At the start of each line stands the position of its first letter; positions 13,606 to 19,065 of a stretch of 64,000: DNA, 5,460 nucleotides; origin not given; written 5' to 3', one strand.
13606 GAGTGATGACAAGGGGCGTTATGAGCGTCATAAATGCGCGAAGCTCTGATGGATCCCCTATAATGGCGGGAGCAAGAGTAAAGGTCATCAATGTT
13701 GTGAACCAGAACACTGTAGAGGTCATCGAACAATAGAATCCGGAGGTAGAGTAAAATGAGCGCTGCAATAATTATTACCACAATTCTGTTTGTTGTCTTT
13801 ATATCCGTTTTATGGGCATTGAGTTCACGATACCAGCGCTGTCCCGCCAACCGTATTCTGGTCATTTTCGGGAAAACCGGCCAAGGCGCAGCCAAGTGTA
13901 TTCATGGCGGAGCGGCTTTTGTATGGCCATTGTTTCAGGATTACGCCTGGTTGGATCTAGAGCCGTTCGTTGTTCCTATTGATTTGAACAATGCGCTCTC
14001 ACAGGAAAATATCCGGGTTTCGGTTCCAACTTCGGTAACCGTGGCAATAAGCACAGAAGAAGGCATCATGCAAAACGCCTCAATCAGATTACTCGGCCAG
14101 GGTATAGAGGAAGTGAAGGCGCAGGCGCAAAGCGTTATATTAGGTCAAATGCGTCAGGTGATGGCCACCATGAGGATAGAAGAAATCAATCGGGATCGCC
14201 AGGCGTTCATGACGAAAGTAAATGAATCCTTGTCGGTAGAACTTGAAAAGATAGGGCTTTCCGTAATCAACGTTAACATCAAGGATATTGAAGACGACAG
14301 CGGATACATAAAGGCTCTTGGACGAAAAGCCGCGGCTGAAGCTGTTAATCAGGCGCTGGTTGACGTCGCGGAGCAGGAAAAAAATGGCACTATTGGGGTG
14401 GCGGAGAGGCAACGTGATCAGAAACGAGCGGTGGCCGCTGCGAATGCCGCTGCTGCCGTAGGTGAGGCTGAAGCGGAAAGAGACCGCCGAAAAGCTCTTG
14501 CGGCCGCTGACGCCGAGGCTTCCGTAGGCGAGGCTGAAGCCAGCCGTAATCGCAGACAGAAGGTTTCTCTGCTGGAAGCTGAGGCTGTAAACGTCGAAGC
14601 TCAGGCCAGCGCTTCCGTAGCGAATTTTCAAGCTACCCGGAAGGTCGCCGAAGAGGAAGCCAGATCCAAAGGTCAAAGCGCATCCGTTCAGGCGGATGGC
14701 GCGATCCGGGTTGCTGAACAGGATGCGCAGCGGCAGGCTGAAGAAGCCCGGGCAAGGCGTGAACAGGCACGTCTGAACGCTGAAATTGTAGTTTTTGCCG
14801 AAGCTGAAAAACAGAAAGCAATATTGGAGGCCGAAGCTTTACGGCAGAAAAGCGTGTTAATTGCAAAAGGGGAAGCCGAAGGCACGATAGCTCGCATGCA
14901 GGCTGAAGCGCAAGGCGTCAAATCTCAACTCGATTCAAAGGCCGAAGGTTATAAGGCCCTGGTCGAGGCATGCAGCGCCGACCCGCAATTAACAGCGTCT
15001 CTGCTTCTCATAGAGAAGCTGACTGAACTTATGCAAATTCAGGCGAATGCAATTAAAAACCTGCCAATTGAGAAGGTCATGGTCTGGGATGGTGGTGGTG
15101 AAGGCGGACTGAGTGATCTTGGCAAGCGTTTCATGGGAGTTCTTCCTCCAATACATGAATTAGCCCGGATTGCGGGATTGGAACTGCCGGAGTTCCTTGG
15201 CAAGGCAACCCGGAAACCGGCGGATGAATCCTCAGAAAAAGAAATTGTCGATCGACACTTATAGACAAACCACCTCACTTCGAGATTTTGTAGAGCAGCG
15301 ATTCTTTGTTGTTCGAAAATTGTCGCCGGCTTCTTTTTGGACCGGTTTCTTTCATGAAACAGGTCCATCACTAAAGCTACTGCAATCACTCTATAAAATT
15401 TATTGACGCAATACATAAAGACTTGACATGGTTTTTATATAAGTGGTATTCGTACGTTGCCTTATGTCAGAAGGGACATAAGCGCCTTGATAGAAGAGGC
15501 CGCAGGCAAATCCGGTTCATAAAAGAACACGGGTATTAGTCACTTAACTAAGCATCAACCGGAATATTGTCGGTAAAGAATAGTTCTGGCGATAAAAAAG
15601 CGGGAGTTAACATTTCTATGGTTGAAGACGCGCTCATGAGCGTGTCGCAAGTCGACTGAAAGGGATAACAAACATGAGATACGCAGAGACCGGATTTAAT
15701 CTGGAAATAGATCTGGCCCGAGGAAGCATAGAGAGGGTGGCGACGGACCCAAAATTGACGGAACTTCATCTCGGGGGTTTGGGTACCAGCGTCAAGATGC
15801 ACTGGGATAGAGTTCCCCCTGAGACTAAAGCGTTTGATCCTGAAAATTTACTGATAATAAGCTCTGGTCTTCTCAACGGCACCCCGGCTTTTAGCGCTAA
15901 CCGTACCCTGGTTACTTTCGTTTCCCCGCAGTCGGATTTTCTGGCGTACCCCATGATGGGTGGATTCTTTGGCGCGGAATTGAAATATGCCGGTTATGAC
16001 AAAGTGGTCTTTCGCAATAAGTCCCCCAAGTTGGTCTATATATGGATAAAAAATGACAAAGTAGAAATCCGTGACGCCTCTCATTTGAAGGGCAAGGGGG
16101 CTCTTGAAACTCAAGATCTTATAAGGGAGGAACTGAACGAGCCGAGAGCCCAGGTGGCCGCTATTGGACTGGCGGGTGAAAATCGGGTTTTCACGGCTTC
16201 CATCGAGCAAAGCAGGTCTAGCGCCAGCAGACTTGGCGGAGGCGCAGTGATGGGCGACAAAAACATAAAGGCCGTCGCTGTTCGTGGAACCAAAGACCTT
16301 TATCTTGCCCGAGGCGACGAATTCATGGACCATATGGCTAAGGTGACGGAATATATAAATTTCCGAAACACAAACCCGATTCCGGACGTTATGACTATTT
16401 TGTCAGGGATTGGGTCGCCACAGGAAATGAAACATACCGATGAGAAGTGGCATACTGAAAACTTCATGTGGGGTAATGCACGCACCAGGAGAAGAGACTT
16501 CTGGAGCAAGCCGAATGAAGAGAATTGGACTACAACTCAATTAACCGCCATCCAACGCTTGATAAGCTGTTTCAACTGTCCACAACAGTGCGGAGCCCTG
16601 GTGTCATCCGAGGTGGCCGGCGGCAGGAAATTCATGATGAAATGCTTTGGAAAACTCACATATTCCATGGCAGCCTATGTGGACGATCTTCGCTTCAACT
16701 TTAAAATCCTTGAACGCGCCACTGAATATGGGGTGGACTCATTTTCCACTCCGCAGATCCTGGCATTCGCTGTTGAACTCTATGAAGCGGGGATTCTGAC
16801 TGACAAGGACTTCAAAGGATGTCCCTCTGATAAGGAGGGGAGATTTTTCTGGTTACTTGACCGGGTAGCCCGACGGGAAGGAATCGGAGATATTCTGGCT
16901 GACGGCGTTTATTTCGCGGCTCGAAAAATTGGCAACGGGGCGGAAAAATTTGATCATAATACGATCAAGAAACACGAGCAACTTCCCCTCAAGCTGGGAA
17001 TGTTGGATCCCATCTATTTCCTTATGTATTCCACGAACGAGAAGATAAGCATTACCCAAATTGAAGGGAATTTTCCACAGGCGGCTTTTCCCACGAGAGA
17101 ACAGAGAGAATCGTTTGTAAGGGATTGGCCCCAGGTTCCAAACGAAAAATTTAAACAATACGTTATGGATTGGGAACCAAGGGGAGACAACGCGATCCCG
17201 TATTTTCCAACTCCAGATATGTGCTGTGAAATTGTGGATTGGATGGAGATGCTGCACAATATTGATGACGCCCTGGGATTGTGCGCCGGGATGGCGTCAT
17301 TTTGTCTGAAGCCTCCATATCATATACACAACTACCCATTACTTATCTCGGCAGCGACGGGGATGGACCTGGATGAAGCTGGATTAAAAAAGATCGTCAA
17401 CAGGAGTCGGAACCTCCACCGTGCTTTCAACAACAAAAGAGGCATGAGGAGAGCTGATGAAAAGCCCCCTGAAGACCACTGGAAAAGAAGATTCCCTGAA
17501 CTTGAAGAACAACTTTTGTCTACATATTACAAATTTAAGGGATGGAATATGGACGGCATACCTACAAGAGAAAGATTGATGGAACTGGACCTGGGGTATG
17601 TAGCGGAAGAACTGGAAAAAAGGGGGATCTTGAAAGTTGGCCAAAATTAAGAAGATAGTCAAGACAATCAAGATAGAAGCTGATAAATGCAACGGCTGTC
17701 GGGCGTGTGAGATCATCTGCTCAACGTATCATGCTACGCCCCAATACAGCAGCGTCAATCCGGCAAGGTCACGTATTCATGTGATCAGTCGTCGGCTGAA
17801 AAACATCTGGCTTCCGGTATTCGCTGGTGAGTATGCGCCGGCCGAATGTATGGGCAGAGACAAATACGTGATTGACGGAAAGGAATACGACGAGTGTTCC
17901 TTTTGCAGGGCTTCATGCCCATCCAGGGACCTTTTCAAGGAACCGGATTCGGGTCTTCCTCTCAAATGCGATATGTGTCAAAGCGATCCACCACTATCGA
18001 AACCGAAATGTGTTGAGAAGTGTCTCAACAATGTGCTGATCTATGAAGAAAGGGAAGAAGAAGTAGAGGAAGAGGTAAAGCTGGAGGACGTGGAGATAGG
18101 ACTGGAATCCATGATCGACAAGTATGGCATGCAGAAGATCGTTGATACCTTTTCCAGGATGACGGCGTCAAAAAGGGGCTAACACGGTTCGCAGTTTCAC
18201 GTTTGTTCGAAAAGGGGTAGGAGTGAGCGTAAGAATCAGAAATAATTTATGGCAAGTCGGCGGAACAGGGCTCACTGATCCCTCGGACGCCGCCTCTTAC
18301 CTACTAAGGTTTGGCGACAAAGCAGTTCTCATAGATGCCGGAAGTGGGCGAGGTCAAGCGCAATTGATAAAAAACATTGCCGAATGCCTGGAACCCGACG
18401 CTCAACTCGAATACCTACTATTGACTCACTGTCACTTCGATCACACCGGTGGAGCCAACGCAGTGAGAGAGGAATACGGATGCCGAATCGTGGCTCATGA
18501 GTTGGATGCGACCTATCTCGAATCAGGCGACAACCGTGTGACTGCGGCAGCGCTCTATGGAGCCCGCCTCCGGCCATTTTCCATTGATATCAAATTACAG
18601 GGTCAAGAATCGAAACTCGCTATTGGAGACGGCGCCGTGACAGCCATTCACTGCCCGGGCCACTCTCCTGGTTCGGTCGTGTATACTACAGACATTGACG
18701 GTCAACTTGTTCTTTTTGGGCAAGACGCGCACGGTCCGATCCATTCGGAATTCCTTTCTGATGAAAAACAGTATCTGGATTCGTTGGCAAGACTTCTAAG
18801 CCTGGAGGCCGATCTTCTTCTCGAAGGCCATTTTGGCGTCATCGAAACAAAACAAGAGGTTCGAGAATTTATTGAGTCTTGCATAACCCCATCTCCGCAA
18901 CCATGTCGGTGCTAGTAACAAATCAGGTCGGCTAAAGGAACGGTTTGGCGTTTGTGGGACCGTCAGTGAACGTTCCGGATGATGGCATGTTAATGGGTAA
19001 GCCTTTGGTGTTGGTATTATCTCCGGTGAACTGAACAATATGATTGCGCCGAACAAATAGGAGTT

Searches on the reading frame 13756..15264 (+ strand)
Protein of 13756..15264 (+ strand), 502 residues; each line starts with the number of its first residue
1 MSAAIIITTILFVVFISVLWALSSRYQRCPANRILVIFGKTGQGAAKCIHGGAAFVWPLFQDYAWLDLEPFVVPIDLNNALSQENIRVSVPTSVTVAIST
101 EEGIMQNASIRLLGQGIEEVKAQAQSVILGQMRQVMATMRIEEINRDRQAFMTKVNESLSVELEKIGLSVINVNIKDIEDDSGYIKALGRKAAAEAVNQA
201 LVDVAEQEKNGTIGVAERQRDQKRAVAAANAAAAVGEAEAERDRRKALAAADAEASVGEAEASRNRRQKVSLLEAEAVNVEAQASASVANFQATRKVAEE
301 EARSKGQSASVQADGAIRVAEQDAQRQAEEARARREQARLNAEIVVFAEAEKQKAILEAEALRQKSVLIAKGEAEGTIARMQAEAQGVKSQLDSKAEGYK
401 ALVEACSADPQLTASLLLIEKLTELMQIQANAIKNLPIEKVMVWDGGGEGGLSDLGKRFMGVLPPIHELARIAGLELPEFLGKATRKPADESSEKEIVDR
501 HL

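Call 36: search_protein_families(library=ncbifam, proteins=[window:13756-15264:+], max_evalue=0.00001)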
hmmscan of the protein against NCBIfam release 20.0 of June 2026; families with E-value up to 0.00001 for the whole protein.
window:13756-15264:+ (502 aa): 1 family
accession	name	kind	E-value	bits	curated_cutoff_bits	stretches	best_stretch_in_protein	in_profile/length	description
NF058507.1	FlotScfldFlot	equivalog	5.2e-34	118.1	700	1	10-480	5-471/477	flotillin lipid rafts scaffold protein FloT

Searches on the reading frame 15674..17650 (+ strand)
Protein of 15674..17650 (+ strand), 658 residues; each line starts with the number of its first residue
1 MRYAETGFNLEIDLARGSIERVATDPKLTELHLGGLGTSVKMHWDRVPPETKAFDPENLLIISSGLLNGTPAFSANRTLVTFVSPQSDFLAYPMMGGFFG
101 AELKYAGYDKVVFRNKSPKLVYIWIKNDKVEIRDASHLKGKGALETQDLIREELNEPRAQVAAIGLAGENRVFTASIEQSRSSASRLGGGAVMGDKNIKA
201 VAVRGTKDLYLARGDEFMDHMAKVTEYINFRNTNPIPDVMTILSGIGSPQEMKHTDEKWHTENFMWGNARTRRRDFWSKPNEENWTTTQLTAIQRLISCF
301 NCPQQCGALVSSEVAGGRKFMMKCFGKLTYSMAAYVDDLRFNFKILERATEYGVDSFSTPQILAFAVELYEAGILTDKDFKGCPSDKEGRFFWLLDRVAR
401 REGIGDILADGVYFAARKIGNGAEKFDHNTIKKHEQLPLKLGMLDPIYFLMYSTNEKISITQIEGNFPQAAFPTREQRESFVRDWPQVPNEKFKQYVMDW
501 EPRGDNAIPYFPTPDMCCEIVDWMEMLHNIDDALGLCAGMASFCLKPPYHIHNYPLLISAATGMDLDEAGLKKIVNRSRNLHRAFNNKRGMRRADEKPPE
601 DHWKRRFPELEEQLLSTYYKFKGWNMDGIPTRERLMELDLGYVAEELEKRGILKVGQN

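Call 22: find_encoding_contigs(protein=window:15674-17650:+, flank=10000, max_places=6)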
Protein window:15674-17650:+ (658 aa): 2 contigs read that carry it; 2 places shown.
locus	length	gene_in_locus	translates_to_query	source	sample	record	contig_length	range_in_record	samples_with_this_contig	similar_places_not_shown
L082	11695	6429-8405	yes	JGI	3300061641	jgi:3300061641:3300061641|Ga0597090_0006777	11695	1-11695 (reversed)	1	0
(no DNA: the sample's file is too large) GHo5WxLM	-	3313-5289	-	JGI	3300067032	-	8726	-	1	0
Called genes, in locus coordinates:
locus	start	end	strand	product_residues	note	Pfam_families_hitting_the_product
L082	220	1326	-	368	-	PF05598:DUF772 (weak), PF01609:DDE_Tnp_1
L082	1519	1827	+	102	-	-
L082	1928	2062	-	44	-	-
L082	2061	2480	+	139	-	PF11225:DUF3024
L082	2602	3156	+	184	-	-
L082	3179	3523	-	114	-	-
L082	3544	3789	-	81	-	PF01555:N6_N4_Mtase (weak)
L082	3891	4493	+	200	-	-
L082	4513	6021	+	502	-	PF01145:Band_7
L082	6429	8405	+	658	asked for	PF02730:AFOR_N, PF01314:AFOR_C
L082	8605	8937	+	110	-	-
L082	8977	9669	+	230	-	PF00753:Lactamase_B, PF19583:ODP (weak), PF12706:Lactamase_B_2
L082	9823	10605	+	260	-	PF00753:Lactamase_B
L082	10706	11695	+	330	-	?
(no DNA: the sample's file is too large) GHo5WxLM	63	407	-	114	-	-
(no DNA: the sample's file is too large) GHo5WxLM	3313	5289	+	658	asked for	PF02730:AFOR_N, PF01314:AFOR_C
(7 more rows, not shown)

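Call 36: search_protein_families(library=ncbifam, proteins=[window:15674-17650:+], max_evalue=0.00001)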
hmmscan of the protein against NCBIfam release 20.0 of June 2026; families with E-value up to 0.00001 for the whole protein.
window:15674-17650:+ (658 aa): 1 family
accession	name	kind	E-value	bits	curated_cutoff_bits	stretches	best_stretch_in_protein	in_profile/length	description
NF007354.0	PRK09849.1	equivalog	5.7e-59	200.4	868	1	6-272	9-270/703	aldehyde ferredoxin oxidoreductase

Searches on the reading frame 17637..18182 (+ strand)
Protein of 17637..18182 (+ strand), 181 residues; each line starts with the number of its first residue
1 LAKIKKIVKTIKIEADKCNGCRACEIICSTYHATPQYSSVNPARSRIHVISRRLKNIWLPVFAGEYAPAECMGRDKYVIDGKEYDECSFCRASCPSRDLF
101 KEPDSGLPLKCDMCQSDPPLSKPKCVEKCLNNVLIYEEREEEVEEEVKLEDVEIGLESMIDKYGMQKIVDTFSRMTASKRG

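Call 36: search_protein_families(library=ncbifam, proteins=[window:17637-18182:+], max_evalue=0.00001)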
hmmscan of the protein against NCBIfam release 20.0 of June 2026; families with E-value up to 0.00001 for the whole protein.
window:17637-18182:+ (181 aa): 3 families
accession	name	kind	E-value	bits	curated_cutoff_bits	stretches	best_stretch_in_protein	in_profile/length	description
NF045766.1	PhenlGlyoxDHPadI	equivalog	5.5e-08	32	700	1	8-152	4-151/443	NADH-dependent phenylglyoxylate dehydrogenase subunit beta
TIGR02951.1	DMSO_dmsB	equivalog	9.1e-06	25.8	214.1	0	85-138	98-152/161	DMSO/selenate family reductase complex B subunit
TIGR03149.1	cyt_nit_nrfC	equivalog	9.2e-06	25.2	377.6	0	86-142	129-187/225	cytochrome c nitrite reductase Fe-S protein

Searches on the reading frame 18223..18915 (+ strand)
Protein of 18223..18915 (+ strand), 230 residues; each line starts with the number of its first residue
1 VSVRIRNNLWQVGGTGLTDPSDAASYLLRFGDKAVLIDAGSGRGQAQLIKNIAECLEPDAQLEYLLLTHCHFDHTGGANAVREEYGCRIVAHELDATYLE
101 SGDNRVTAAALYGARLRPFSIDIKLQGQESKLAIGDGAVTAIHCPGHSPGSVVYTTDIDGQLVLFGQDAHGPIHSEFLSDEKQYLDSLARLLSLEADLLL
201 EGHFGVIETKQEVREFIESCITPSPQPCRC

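Call 3: search_protein_families(library=pfam, proteins=[window:18223-18915:+])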
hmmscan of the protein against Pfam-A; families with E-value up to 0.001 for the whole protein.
window:18223-18915:+ (230 aa): 3 families
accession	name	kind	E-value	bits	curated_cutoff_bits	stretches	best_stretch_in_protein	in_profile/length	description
PF00753.33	Lactamase_B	-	6.8e-23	82.1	22.7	1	21-203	4-196/196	Metallo-beta-lactamase superfamily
PF12706.13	Lactamase_B_2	-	5.9e-08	33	27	1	35-149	3-115/200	Beta-lactamase superfamily domain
PF19583.5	ODP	-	1.5e-05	25.4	27.2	1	24-114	4-85/194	ODP family beta lactamase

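Call 36: search_protein_families(library=ncbifam, proteins=[window:18223-18915:+], max_evalue=0.00001)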
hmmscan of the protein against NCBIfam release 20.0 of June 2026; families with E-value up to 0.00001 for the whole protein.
window:18223-18915:+ (230 aa): 37 families (the best 25 are shown)
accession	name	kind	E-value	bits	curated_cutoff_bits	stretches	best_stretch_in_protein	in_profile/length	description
NF033105.1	bla_subclass_B3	equivalog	6.1e-26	91.3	240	1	3-212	9-221/257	subclass B3 metallo-beta-lactamase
NF012229.1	bla_class_B_core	domain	1.4e-19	70.6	100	1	2-156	3-138/139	metallo-beta-lactamase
NF012101.1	blaGOB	exception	2.9e-16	59.6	560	1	3-156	38-184/290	GOB family subclass B3 metallo-beta-lactamase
NF000458.2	blaPEDO-2_fam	exception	6.3e-16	58.6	550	1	3-158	38-186/285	PEDO-2 family subclass B3 metallo-beta-lactamase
NF000455.2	blaESP-1_fam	exception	3e-15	56.5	600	1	4-155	39-183/290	ESP-1 family subclass B3 metallo-beta-lactamase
NF012140.0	blaBJP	exception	6.8e-15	54.6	600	1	8-156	46-186/294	BJP family subclass B3 metallo-beta-lactamase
NF040470.1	blaEAM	exception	2.3e-14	53.1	660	1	7-155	71-214/318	EAM family subclass B3 metallo-beta-lactamase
NF000454.2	blaCPS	exception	2.4e-14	53.7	620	1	20-155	49-183/290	CPS family subclass B3 metallo-beta-lactamase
NF000405.1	HARLDQ_not_B3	exception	3.4e-14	53.1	350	1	4-163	27-178/267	HARLDQ motif MBL-fold protein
NF040468.1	blaECM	exception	1.6e-13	50.6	640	1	31-155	79-203/303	ECM family subclass B3 metallo-beta-lactamase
NF000459.2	blaSPG-1_fam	exception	2.9e-13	49.6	550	1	3-202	37-231/285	SPG-1 family subclass B3 metallo-beta-lactamase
NF033106.1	blaL1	exception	5.8e-13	48.4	560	1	3-156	45-190/290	L1 family subclass B3 metallo-beta-lactamase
NF000438.2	blaPOM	exception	1.2e-12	47.6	610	1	3-156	43-188/286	POM family subclass B3 metallo-beta-lactamase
NF040469.1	blaEFM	exception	1.2e-12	47.5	610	1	30-186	76-239/302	EFM family subclass B3 metallo-beta-lactamase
NF000427.2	blaCAU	exception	1.8e-12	47.1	500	1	4-158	13-160/262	CAU/MBL1b family subclass B3 metallo-beta-lactamase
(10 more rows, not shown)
